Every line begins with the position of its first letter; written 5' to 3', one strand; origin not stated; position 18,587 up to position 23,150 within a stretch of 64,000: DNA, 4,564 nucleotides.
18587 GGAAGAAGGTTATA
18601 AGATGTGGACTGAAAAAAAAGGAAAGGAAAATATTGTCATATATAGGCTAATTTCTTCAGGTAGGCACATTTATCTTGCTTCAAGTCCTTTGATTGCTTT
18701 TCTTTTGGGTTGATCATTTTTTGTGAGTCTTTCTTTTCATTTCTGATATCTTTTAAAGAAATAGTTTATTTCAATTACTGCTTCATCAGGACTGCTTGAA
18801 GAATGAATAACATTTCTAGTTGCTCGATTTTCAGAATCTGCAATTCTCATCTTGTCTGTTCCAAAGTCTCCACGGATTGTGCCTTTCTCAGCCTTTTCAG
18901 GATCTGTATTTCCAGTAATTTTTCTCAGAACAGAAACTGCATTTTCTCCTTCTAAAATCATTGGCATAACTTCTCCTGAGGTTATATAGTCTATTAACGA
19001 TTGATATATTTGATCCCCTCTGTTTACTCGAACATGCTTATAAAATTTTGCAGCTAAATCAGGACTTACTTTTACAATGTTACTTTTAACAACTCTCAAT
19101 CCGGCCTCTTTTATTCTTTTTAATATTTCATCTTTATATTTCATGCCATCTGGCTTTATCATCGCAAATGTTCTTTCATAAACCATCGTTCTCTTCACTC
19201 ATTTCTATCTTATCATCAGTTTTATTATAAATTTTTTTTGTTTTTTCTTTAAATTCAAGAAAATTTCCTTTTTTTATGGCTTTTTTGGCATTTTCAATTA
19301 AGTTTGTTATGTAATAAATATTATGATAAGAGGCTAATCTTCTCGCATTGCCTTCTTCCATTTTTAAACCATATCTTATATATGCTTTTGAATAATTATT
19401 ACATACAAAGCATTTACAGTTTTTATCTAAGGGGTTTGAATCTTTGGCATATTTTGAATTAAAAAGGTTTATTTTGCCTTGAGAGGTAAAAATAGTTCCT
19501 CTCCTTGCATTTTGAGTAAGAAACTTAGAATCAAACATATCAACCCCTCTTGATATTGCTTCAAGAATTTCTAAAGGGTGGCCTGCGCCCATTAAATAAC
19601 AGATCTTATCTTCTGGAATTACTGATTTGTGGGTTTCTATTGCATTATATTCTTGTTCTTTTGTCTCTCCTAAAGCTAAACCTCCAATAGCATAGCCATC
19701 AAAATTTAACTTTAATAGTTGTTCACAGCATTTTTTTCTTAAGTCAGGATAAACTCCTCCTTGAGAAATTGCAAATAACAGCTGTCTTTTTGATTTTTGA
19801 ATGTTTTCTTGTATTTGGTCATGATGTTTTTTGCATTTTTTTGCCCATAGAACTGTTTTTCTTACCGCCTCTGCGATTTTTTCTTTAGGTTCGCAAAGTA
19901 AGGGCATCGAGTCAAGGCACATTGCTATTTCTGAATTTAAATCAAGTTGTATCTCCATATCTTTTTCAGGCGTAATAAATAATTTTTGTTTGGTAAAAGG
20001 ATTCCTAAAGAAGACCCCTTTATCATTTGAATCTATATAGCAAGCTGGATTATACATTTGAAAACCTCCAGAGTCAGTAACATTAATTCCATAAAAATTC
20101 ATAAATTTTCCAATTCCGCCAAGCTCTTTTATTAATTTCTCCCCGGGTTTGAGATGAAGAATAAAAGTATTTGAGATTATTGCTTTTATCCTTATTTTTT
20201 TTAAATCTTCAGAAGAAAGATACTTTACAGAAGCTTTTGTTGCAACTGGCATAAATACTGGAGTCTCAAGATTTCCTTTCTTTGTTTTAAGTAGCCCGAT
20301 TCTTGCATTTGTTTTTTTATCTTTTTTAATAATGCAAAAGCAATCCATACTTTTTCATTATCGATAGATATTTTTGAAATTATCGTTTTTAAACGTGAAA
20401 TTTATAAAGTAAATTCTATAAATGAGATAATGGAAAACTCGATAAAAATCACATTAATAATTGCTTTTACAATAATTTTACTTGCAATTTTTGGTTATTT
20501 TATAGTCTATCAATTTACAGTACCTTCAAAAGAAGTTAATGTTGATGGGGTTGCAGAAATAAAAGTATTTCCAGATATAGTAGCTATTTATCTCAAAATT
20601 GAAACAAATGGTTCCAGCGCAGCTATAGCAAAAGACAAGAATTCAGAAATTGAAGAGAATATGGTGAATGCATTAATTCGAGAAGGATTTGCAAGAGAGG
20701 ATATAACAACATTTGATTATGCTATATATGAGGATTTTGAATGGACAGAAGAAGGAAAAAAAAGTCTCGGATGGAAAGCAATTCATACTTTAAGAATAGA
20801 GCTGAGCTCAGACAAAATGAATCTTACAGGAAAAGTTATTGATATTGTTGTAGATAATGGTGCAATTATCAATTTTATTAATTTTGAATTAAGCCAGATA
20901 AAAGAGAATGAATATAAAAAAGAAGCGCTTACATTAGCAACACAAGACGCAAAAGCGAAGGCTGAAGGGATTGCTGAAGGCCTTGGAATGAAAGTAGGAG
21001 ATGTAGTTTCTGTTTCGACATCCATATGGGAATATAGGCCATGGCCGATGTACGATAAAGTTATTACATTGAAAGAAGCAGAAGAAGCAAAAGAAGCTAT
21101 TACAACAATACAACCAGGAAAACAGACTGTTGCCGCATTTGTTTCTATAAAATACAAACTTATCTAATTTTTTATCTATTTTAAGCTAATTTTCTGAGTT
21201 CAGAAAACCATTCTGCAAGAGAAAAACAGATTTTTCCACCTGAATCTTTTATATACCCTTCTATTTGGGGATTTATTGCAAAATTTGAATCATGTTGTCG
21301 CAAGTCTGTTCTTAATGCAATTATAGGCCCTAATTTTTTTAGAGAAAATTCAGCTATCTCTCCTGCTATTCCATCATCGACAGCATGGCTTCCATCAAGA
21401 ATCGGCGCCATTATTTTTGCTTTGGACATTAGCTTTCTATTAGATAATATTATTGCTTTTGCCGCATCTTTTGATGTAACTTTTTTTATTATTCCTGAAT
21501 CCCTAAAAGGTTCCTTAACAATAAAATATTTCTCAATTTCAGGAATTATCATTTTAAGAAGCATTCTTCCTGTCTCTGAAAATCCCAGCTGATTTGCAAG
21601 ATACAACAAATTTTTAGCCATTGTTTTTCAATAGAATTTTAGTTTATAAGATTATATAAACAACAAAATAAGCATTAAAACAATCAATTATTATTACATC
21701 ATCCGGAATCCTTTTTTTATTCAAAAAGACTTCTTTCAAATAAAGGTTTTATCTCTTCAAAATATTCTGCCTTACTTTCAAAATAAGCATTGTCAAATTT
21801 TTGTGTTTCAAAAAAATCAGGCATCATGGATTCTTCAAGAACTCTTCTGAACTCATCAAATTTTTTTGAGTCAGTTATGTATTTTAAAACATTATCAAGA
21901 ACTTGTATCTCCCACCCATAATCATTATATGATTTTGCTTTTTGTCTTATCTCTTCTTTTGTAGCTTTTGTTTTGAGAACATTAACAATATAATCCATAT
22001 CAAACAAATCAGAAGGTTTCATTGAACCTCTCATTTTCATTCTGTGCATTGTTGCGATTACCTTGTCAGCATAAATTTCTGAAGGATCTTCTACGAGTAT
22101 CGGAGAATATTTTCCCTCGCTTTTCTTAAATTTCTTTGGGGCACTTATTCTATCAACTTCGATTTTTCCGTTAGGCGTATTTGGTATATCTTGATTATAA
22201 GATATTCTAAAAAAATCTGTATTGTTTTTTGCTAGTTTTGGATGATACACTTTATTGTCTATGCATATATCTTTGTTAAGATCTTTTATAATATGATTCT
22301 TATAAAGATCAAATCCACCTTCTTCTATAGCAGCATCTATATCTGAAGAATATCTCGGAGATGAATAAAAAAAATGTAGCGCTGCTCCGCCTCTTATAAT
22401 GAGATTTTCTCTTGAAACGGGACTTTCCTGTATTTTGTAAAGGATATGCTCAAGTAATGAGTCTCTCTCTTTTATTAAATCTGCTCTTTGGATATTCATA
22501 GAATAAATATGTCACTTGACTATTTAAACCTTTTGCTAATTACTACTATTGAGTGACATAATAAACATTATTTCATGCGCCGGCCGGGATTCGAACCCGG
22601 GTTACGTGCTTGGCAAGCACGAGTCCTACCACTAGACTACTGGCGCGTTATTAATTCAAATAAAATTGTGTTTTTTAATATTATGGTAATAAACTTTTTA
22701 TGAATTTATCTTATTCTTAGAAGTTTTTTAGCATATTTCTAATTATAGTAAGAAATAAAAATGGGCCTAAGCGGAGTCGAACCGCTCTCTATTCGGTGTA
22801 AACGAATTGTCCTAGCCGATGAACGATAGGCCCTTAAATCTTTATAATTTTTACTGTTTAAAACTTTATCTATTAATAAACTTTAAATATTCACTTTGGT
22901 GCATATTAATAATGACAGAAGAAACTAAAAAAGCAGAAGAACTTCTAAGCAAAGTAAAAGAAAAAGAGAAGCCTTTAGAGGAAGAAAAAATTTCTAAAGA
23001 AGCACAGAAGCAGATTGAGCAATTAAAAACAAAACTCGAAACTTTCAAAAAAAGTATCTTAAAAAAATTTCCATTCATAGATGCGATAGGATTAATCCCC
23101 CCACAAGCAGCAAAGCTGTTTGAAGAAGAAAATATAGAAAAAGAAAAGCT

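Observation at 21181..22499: AbiEii-type nucleotidyltransferase plus NDT/SLOG-like protein: candidate two-gene nucleotide-centred conflict module beside a tRNA pair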

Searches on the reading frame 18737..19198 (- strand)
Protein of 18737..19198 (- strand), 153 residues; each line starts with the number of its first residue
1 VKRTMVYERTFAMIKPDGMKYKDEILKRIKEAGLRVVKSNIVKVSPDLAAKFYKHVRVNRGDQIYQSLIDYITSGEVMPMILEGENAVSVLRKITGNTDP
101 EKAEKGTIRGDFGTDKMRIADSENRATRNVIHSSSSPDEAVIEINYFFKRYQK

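Call 4: search_protein_families(library=pfam, proteins=[window:18737-19198:-], max_evalue=1)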
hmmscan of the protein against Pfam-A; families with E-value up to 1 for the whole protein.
window:18737-19198:- (153 aa): 2 families
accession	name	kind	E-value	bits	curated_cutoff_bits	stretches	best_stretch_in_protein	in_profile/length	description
PF00334.24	NDK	-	4.5e-39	133.8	27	1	8-150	1-132/135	Nucleoside diphosphate kinase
PF01176.25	eIF-1a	-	0.016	15.2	30.2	1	47-77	30-61/64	Translation initiation factor 1A / IF-1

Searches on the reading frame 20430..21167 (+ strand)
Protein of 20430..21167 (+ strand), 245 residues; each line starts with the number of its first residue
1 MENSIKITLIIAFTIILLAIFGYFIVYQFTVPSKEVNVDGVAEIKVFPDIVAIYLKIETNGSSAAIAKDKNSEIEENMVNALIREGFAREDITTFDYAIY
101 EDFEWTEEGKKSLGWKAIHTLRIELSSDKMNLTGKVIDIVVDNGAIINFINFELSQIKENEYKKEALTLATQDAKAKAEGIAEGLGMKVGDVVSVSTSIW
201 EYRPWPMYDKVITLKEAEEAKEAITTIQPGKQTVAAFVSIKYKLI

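Call 4: search_protein_families(library=pfam, proteins=[window:20430-21167:+], max_evalue=1)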
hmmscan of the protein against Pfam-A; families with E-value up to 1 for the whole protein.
window:20430-21167:+ (245 aa): 5 families
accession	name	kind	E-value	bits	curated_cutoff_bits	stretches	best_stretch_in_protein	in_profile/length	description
PF04402.19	SIMPL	-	4.2e-39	135.4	25.2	1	36-242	1-205/205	Protein of unknown function (DUF541)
PF21306.2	TetR_C_40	-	0.026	15.5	27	1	110-161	38-89/117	Tetracyclin repressor-like, C-terminal domain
PF07790.16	Pilin_N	-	0.11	13.8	25.2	1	8-39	10-41/78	Archaeal Type IV pilin, N-terminal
PF19445.4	eIF3h_C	-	0.17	12.1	28.6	1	136-175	44-83/197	C-terminal region of eIF3h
PF20493.3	WD-like_fungi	-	0.24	11.7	22.5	1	48-88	28-68/199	Fungal WD-like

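Call 5: search_protein_families(library=ncbifam, proteins=[window:20430-21167:+], max_evalue=1)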
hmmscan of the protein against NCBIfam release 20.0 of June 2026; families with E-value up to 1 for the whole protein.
window:20430-21167:+ (245 aa): 2 families
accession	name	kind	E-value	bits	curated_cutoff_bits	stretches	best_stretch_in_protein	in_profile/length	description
NF008299.0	PRK11087.1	equivalog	1.1e-21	77.3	249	1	32-244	28-236/238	oxidative stress defense protein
NF047763.1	LIC_10572_fam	equivalog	0.83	9.6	200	1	4-29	84-109/205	LIC_10572 family protein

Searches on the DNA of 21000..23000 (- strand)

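Call 87: search_rna_families(source=window, start=21000, end=23000, threshold=evalue, max_evalue=1)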
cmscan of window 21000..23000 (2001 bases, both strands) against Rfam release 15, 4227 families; matches with E-value up to 1: 6.
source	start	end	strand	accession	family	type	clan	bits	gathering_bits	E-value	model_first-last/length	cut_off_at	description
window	22576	22646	-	RF00005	tRNA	Gene; tRNA;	CL00001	65.6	29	1.6e-13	1-71/71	no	tRNA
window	22762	22833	-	RF00005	tRNA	Gene; tRNA;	CL00001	55.6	29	8.8e-11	1-71/71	no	tRNA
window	22547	22649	-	RF02435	SpF41_sRNA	Gene; sRNA;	-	26.1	52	0.24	1-105/105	no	Streptococcus sRNA SpF41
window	21809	21867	-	RF00538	snoCD11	Gene; snRNA; snoRNA; CD-box;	-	25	60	0.075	1-75/75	no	Small nucleolar RNA CD11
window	22736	22927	-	RF02546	LSU_trypano_mito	Gene; rRNA;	CL00112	20.9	60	0.07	129-561/561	no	Trypanosomatid mitochondrial large subunit ribosomal RNA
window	22577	22620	-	RF01684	mascRNA-menRNA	Gene;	-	19.6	42.5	0.83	1-56/56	no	MALAT1-associated small cytoplasmic RNA/MEN beta RNA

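Call 91: search_rna_families(sources=[L001, L002, L005, L010, L022, L063], threshold=gathering)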
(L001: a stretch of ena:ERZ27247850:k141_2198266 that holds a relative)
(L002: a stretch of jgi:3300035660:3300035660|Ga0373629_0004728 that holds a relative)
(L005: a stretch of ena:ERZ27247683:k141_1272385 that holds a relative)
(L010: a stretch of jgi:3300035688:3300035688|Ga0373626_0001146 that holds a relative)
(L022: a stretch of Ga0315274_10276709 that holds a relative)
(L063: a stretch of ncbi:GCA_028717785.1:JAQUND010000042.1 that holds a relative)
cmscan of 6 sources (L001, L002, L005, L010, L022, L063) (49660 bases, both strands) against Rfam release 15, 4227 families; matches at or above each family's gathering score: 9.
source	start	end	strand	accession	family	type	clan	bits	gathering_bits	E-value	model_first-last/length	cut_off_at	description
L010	5720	5791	+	RF00005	tRNA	Gene; tRNA;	CL00001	60.4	29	1.1e-10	1-71/71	no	tRNA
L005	946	1016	+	RF00005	tRNA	Gene; tRNA;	CL00001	60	29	1.4e-10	1-71/71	no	tRNA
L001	4145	4252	+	RF00005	tRNA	Gene; tRNA;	CL00001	48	29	2.7e-07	1-71/71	no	tRNA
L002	5777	5887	+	RF00005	tRNA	Gene; tRNA;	CL00001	45.6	29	1.2e-06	1-71/71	no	tRNA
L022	727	839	+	RF00005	tRNA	Gene; tRNA;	CL00001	45.5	29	1.4e-06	1-71/71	no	tRNA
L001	5602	5725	+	RF00005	tRNA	Gene; tRNA;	CL00001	43.8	29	3.9e-06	1-71/71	no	tRNA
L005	1020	1147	+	RF00005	tRNA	Gene; tRNA;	CL00001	43.5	29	4.9e-06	1-71/71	no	tRNA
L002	5631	5738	+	RF00005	tRNA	Gene; tRNA;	CL00001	37.1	29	0.00027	1-71/71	no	tRNA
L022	581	688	+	RF00005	tRNA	Gene; tRNA;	CL00001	37.1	29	0.00027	1-71/71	no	tRNA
